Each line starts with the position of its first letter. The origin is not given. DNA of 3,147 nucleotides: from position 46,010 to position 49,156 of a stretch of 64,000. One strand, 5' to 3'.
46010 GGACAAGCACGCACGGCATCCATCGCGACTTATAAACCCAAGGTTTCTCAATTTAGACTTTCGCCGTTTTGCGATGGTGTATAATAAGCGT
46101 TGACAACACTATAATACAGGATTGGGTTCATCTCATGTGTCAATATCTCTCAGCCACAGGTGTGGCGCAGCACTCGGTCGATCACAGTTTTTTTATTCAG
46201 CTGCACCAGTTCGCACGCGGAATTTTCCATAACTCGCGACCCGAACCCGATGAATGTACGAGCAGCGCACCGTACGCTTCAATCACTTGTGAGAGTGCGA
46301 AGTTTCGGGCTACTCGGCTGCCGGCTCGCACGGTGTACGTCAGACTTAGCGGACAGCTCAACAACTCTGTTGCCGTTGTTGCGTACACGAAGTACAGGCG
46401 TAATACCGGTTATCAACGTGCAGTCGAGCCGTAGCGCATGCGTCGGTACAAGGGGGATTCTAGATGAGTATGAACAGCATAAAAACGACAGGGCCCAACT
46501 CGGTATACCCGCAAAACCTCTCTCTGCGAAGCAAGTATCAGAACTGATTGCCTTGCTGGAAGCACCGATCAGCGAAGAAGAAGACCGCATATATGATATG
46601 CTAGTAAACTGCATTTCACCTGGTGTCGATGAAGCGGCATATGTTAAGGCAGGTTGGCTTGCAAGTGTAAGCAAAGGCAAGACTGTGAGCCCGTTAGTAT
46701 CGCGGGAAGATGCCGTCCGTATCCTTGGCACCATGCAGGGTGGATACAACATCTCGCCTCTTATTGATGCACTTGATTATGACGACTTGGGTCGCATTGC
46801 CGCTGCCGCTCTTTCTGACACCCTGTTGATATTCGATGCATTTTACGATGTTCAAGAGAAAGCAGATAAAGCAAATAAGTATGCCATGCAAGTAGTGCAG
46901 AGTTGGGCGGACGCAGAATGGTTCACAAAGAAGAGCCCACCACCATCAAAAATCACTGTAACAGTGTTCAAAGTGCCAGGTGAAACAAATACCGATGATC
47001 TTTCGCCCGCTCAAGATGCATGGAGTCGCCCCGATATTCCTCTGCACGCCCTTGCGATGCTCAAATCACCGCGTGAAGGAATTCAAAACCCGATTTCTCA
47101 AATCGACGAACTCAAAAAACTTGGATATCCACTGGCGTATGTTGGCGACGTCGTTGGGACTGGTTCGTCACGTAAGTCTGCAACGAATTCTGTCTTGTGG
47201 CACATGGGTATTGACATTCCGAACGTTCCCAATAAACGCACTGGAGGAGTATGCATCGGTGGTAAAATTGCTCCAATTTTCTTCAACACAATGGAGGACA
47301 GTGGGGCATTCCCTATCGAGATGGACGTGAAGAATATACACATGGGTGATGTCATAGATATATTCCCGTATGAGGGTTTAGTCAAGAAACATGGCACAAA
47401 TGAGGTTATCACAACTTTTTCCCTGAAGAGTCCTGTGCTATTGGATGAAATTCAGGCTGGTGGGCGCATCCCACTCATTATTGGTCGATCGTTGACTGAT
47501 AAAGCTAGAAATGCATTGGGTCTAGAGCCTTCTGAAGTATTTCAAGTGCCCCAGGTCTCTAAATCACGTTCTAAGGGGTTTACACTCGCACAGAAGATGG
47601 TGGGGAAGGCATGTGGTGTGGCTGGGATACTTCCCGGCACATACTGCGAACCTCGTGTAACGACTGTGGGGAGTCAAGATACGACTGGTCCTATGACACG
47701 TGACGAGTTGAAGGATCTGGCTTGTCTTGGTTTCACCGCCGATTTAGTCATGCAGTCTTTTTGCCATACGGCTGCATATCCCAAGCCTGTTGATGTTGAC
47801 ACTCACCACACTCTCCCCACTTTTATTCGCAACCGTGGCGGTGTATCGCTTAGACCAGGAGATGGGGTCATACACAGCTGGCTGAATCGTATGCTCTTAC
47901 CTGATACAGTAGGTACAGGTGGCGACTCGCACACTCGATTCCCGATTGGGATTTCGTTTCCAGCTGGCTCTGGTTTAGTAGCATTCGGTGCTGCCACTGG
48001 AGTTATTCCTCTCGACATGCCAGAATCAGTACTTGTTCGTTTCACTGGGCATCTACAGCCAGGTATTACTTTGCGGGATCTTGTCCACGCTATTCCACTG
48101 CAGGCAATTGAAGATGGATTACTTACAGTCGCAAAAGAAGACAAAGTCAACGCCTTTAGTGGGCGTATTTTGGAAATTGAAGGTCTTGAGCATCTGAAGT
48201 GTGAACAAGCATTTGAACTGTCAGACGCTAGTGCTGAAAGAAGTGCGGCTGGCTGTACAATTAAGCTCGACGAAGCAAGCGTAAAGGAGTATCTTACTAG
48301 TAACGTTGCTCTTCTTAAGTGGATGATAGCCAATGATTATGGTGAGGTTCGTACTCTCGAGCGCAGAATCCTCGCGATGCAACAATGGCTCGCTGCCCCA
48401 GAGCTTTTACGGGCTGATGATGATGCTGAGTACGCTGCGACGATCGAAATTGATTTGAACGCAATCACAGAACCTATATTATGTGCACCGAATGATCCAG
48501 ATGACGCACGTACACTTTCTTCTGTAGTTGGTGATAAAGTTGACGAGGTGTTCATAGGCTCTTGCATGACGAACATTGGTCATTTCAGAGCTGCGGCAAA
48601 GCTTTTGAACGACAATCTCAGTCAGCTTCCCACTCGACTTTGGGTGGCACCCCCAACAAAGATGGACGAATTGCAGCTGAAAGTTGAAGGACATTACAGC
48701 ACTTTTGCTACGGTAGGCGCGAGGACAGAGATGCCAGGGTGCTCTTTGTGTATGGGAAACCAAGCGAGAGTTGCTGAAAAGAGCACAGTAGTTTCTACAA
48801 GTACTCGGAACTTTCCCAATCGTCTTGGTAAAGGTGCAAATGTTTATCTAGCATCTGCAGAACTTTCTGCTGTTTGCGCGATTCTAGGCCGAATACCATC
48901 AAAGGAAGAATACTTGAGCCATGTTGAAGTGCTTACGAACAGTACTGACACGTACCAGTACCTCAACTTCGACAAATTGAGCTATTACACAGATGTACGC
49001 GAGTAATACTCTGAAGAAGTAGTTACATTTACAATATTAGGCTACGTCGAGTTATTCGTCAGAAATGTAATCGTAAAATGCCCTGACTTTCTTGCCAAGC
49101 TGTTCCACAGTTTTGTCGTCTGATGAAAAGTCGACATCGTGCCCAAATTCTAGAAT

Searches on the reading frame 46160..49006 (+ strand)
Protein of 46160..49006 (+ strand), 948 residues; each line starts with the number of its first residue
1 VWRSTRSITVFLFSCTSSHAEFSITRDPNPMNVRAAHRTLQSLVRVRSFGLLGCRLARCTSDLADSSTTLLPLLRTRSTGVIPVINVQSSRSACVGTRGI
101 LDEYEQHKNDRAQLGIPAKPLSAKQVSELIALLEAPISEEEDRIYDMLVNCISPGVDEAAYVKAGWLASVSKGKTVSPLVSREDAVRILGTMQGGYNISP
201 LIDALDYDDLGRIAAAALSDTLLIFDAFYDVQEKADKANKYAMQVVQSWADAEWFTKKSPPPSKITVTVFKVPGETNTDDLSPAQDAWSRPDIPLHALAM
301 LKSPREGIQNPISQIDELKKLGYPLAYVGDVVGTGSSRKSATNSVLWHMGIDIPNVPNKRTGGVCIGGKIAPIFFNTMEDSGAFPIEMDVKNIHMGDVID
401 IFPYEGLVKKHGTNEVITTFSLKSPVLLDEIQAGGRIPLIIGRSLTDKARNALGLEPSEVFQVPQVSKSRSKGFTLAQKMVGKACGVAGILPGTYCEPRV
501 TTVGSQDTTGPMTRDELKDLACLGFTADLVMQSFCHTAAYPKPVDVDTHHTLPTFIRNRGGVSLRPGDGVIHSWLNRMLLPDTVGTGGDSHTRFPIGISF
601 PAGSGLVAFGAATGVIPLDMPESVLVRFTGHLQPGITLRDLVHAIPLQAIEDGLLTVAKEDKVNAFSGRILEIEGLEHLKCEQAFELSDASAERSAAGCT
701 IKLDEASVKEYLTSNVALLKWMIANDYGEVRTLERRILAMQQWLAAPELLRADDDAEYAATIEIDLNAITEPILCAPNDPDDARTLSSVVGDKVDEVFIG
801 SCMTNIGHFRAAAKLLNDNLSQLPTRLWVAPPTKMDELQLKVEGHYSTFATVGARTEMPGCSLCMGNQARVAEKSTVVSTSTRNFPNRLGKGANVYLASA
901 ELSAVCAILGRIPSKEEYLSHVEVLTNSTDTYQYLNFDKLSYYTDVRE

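Call 8: search_protein_families(library=pfam, proteins=[window:46160-49006:+], max_evalue=0.001)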
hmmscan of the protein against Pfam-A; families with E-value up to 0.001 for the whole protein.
window:46160-49006:+ (948 aa): 3 families
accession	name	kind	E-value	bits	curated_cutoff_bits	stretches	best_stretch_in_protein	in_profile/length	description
PF06434.19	Aconitase_2_N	-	1.4e-96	322.5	27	1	267-474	1-204/204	Aconitate hydratase 2 N-terminus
PF11791.14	Aconitase_B_N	-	3.1e-59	199.8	25.8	1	103-255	1-153/153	Aconitate B N-terminal domain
PF00330.25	Aconitase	-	9.1e-43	147.3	28.7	1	563-910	101-463/463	Aconitase family (aconitate hydratase)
